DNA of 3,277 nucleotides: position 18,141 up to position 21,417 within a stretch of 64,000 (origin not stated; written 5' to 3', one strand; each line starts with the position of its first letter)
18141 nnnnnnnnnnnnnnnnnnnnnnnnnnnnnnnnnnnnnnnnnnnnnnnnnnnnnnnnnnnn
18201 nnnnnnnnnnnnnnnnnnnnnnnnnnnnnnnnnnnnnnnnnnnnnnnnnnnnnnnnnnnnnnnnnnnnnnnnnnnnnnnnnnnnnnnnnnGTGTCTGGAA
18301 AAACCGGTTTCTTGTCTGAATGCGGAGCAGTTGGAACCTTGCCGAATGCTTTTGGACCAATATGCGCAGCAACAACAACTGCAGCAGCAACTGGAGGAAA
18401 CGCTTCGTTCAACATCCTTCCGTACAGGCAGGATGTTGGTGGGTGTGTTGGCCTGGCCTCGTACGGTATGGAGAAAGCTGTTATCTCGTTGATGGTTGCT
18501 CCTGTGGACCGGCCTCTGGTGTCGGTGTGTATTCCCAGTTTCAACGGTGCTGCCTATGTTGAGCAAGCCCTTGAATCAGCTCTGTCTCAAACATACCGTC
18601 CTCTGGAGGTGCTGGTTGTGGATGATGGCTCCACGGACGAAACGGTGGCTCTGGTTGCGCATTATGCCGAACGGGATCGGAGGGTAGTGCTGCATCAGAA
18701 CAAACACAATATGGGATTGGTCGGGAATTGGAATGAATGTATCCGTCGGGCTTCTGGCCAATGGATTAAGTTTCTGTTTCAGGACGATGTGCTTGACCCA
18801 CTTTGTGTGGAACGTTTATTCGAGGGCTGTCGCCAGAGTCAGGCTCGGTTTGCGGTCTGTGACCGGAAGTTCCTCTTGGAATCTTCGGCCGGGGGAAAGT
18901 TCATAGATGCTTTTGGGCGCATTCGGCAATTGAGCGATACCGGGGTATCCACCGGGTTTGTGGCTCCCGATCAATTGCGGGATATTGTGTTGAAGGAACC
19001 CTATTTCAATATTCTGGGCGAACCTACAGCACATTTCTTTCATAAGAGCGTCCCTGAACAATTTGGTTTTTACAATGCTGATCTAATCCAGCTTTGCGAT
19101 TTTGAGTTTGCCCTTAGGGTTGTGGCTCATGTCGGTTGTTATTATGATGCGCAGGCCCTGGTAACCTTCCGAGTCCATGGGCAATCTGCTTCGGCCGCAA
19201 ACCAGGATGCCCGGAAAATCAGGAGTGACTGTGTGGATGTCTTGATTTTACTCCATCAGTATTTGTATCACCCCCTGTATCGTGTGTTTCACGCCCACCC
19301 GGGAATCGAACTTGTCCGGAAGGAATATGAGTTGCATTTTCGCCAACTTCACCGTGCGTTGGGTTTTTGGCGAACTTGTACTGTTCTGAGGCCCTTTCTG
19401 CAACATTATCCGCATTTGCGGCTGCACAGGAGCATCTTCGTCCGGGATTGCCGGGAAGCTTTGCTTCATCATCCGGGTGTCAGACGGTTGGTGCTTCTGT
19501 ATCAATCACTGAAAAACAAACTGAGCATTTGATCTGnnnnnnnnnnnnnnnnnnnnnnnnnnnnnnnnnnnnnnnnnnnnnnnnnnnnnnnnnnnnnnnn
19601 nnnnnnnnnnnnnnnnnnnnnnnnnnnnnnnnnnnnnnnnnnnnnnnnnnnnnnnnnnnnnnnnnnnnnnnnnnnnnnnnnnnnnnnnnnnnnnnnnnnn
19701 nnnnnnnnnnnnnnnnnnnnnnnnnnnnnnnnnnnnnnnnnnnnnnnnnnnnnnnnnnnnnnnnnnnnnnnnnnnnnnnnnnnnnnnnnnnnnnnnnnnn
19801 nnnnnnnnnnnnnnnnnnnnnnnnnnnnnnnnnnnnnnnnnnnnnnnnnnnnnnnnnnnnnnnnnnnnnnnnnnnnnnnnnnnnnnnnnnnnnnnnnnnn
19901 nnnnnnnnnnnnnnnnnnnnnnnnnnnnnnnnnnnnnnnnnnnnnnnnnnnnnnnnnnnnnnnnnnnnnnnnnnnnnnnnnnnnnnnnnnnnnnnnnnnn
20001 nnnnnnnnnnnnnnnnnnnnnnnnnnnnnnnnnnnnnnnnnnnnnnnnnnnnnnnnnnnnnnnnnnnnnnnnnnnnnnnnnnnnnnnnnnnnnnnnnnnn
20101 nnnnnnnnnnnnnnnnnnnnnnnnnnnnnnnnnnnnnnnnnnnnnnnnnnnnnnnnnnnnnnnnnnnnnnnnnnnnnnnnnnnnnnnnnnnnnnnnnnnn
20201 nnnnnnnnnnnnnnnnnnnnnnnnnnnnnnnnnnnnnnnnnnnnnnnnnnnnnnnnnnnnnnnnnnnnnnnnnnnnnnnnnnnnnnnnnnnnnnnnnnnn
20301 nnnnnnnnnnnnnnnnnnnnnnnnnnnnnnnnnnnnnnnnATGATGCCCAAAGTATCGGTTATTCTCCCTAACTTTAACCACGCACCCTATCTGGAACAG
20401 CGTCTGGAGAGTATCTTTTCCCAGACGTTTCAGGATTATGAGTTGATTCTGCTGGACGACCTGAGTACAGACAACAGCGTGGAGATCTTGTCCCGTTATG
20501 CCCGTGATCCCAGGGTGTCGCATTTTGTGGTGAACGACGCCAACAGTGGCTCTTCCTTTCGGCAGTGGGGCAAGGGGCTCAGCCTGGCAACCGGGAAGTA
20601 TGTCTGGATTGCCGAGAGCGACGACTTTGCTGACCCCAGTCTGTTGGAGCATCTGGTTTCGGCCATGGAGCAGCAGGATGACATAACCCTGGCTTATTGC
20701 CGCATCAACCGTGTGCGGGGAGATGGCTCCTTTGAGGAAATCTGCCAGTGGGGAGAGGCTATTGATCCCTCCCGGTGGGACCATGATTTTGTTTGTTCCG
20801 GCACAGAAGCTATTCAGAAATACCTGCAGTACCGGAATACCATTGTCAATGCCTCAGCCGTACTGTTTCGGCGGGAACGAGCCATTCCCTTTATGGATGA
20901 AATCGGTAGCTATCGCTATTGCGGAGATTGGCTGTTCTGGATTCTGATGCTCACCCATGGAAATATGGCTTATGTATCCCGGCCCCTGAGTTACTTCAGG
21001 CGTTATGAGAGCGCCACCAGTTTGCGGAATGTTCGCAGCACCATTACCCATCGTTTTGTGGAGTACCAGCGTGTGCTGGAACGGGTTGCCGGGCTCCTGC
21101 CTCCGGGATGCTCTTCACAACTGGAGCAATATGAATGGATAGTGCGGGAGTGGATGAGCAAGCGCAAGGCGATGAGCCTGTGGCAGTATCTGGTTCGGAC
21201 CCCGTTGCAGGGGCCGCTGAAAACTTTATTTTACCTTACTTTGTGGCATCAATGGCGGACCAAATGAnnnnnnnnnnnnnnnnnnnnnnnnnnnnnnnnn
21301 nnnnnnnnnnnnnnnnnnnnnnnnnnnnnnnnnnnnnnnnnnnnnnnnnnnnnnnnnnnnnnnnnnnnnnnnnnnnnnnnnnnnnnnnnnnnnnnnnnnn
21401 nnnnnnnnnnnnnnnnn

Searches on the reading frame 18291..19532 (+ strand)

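Call 6: search_protein_families(library=pfam, proteins=[window:18291-19532:+], max_evalue=0.0001)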
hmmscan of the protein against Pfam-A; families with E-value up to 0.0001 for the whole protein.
window:18291-19532:+ (413 aa): 2 families
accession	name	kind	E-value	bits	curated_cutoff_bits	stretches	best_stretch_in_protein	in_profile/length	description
PF00535.33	Glycos_transf_2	-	3.8e-28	99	23.3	1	78-192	1-115/168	Glycosyl transferase family 2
PF13641.12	Glyco_tranf_2_3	-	5.7e-10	40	27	1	77-192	3-123/230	Glycosyltransferase like family 2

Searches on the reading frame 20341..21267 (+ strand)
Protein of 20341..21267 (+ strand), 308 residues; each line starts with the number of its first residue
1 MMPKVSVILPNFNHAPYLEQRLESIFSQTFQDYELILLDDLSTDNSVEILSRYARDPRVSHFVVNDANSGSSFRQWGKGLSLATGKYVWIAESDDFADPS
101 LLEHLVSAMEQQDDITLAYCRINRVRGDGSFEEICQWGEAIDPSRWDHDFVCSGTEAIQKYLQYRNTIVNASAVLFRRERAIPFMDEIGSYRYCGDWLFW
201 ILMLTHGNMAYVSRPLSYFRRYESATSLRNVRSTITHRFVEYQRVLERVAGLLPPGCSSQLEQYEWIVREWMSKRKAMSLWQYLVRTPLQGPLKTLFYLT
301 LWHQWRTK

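Call 6: search_protein_families(library=pfam, proteins=[window:20341-21267:+], max_evalue=0.0001)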
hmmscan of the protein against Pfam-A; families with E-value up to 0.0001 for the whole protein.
window:20341-21267:+ (308 aa): 3 families
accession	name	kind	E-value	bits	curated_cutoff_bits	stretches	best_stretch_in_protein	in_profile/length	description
PF00535.33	Glycos_transf_2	-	4.7e-25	88.9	23.3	1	6-118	1-113/168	Glycosyl transferase family 2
PF13641.12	Glyco_tranf_2_3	-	9.5e-09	36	27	1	3-119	1-120/230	Glycosyltransferase like family 2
PF10111.15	Glyco_tranf_2_2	-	2.3e-05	24.5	27.3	1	8-120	3-122/276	Glycosyltransferase like family 2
